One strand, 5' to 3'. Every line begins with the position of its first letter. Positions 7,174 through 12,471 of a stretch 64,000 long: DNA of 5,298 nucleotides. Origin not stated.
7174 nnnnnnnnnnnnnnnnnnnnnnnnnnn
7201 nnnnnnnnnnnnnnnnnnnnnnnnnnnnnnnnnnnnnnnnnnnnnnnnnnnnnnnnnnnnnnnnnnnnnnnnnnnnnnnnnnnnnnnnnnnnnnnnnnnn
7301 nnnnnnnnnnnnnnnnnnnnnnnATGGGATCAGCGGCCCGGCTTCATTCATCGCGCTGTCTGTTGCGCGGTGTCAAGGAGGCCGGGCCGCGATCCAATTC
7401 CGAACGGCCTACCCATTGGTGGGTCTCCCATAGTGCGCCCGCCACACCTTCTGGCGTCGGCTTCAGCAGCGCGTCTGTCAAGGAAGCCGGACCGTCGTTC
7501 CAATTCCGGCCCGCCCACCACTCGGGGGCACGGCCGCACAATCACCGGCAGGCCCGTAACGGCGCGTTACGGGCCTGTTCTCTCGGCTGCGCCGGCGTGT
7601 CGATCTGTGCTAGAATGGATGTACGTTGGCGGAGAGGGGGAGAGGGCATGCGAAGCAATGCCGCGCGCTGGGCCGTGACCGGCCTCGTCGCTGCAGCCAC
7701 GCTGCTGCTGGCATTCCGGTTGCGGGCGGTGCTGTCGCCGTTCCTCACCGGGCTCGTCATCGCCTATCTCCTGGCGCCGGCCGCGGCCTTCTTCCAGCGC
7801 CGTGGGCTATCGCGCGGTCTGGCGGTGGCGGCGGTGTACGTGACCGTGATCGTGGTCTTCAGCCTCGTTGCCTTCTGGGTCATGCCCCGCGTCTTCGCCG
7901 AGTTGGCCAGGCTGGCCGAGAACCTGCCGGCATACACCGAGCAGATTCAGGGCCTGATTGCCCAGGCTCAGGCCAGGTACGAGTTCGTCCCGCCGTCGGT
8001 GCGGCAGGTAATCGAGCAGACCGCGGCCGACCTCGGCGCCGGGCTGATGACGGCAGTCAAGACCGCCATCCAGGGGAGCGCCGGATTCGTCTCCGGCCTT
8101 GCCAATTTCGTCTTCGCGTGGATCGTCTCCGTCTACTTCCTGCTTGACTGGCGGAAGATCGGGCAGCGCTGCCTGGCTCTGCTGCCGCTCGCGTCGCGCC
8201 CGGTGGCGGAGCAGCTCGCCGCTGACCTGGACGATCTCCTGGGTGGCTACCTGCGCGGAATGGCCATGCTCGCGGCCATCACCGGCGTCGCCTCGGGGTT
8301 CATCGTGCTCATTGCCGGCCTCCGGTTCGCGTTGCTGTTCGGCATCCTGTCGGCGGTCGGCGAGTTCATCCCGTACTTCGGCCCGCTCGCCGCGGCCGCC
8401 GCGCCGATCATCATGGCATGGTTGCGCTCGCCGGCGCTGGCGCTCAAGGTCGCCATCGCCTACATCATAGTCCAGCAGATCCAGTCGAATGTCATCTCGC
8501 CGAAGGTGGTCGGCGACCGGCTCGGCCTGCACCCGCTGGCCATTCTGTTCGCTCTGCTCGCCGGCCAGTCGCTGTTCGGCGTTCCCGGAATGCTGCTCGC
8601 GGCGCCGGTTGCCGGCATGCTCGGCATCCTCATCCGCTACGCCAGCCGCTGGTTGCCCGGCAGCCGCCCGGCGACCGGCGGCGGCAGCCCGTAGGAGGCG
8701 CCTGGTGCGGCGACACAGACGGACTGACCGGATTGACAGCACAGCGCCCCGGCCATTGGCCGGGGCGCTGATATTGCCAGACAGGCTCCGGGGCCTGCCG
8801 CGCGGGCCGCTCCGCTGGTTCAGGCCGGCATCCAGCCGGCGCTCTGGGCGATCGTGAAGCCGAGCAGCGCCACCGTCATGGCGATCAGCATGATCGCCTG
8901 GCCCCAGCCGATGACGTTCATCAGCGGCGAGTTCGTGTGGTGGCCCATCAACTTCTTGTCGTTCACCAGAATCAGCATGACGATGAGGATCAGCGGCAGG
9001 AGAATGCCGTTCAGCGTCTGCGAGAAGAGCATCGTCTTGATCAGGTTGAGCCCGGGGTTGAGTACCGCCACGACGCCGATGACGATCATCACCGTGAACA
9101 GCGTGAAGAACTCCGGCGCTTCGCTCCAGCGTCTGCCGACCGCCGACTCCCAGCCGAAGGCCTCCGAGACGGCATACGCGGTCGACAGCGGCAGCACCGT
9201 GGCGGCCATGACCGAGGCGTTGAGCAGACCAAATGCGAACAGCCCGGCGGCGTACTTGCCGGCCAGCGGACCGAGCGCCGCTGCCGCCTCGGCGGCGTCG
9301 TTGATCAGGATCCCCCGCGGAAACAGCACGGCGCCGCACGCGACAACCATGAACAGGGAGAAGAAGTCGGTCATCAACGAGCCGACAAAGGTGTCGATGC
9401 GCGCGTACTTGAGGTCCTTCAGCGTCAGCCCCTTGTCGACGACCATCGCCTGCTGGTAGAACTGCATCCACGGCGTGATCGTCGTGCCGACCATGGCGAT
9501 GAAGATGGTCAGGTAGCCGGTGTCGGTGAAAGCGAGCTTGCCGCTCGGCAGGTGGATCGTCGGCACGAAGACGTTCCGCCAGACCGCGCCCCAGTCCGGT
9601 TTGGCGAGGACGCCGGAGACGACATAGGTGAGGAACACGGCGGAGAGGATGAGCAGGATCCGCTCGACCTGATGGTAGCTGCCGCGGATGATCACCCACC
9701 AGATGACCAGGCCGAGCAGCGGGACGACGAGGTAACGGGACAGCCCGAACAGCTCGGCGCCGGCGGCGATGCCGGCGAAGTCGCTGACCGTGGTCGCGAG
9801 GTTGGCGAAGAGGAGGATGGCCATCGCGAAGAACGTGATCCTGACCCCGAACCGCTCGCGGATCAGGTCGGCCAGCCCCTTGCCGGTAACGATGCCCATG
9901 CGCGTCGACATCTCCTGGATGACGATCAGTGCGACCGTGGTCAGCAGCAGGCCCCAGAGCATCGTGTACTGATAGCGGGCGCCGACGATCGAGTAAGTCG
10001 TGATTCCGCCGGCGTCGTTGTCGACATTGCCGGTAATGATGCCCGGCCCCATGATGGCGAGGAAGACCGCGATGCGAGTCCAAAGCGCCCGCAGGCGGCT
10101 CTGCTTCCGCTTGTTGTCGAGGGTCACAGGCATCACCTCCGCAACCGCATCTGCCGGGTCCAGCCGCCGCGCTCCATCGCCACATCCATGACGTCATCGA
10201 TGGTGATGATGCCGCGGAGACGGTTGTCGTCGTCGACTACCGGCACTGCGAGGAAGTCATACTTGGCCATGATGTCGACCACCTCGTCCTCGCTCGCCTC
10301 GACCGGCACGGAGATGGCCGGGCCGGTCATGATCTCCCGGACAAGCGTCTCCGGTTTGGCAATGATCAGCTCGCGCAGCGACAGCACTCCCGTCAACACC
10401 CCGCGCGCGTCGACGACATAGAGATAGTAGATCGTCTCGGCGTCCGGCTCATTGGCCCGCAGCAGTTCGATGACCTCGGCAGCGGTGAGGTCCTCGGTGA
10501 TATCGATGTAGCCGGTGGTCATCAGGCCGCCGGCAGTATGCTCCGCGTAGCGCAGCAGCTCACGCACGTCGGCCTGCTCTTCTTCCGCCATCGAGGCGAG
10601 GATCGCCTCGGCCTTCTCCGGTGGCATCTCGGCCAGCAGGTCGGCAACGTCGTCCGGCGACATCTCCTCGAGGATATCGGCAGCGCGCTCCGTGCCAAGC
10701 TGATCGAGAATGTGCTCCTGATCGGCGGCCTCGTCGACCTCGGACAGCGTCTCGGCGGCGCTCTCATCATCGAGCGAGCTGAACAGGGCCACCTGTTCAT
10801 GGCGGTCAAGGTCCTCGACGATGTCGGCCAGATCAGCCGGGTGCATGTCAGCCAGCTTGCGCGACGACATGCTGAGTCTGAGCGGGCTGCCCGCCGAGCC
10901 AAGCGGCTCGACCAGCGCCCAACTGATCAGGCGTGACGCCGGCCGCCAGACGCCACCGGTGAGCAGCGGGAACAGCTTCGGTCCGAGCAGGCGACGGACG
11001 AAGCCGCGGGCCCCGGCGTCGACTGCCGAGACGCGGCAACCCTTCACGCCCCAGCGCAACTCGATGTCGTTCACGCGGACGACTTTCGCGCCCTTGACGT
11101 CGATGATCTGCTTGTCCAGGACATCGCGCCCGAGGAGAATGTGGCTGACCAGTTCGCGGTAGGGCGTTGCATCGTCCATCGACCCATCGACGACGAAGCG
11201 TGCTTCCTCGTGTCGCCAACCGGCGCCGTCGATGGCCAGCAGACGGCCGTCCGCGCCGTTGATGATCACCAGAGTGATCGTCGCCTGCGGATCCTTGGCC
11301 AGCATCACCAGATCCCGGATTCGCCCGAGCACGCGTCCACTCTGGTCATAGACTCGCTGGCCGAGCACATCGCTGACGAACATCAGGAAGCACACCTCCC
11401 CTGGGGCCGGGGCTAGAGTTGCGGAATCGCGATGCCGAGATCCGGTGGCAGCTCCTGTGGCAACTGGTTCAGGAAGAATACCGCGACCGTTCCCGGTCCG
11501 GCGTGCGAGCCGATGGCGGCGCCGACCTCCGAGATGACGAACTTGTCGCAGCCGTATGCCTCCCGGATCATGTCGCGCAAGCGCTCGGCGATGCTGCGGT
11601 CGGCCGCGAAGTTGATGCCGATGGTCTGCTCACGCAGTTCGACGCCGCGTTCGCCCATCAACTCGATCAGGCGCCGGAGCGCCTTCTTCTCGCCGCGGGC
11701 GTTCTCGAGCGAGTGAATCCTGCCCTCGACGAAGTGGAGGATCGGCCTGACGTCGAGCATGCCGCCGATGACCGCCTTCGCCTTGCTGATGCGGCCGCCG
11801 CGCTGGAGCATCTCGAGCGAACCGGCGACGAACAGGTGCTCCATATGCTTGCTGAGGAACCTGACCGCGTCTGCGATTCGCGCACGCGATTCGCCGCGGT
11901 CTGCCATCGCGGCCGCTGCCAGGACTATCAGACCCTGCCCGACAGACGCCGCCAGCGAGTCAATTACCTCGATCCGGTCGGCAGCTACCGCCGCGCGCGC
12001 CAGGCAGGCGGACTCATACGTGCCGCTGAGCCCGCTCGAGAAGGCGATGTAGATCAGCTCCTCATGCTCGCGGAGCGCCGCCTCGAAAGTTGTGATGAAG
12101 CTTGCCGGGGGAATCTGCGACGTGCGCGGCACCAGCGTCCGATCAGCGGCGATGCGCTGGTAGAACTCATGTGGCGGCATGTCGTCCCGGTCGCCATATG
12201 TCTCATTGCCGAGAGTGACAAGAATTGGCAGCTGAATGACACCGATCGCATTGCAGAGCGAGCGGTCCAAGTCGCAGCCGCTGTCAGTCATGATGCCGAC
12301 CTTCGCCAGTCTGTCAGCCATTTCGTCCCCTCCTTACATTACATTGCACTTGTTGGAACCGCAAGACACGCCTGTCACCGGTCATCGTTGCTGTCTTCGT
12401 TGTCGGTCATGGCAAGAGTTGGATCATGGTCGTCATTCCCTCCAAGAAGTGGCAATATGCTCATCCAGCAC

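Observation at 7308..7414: A roughly 100-nt structured intergenic element immediately 3' of tnaA, with a homolog elsewhere in the window whose paired regions show compensatory base changes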

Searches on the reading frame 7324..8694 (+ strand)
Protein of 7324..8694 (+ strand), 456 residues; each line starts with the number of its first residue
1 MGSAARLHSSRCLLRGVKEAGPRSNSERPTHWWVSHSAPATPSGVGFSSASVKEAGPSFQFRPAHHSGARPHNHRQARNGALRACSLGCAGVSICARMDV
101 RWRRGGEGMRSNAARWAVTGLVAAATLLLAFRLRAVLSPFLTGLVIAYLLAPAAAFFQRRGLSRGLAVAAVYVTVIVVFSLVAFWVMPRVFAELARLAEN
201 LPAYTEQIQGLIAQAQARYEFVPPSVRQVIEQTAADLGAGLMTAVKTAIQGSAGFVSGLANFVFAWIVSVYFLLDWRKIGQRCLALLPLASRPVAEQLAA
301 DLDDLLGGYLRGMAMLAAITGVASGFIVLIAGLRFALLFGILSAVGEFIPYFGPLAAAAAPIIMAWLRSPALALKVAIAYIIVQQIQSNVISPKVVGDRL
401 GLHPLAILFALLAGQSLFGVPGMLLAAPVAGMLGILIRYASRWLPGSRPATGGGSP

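Call 33: search_protein_families(library=pfam, proteins=[window:7324-8694:+])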
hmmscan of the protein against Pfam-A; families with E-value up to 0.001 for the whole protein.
window:7324-8694:+ (456 aa): 1 family
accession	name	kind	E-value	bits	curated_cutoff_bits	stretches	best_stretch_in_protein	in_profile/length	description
PF01594.21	AI-2E_transport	-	9.2e-63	212.8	34.3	1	122-437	6-323/327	AI-2E family transporter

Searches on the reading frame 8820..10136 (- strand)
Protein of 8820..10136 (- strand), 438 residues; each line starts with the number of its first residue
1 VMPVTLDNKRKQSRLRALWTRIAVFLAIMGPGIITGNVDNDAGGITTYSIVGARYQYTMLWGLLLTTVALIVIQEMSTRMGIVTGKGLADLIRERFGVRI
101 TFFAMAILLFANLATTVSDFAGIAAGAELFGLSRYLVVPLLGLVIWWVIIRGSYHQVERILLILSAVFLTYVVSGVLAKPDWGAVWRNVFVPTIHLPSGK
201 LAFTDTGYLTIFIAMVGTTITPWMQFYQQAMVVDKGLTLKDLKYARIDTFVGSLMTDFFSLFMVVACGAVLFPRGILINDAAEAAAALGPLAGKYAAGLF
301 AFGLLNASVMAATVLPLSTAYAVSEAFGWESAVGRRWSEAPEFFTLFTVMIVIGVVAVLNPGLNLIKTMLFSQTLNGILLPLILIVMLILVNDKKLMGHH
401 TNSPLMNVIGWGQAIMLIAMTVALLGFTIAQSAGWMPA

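Call 33: search_protein_families(library=pfam, proteins=[window:8820-10136:-])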
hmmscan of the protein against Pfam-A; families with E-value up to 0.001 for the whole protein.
window:8820-10136:- (438 aa): 1 family
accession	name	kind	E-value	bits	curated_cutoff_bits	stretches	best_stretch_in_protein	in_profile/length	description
PF01566.24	Nramp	-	7.5e-94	315.1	29.8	1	45-403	1-356/357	Natural resistance-associated macrophage protein-like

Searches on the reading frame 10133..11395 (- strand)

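Call 67: search_protein_families(library=pfam, proteins=[window:10133-11395:-], max_evalue=0.00001)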
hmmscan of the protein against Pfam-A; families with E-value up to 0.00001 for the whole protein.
window:10133-11395:- (420 aa): 2 families
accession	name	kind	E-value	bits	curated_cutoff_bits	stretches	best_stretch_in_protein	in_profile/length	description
PF03448.22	MgtE_N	-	3.7e-28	98.5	25.9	1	184-285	1-101/102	MgtE intracellular N domain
PF00571.33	CBS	-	6e-18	65.4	24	1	352-406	1-55/57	CBS domain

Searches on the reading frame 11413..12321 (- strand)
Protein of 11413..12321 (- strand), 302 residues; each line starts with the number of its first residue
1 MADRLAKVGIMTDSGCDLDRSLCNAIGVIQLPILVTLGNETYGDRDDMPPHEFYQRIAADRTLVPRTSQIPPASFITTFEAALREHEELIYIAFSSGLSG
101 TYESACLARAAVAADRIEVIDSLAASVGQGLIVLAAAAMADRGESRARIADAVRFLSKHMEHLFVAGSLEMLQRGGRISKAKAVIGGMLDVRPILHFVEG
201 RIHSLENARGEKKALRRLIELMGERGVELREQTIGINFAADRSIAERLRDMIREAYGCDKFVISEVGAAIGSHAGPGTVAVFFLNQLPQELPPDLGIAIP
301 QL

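Call 67: search_protein_families(library=pfam, proteins=[window:11413-12321:-], max_evalue=0.00001)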
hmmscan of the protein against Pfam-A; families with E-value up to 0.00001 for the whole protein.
window:11413-12321:- (302 aa): 1 family
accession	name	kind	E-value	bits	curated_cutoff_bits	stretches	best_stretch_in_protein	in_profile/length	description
PF02645.21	DegV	-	2.6e-79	266.9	27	1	7-284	1-278/280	Uncharacterised protein, DegV family COG1307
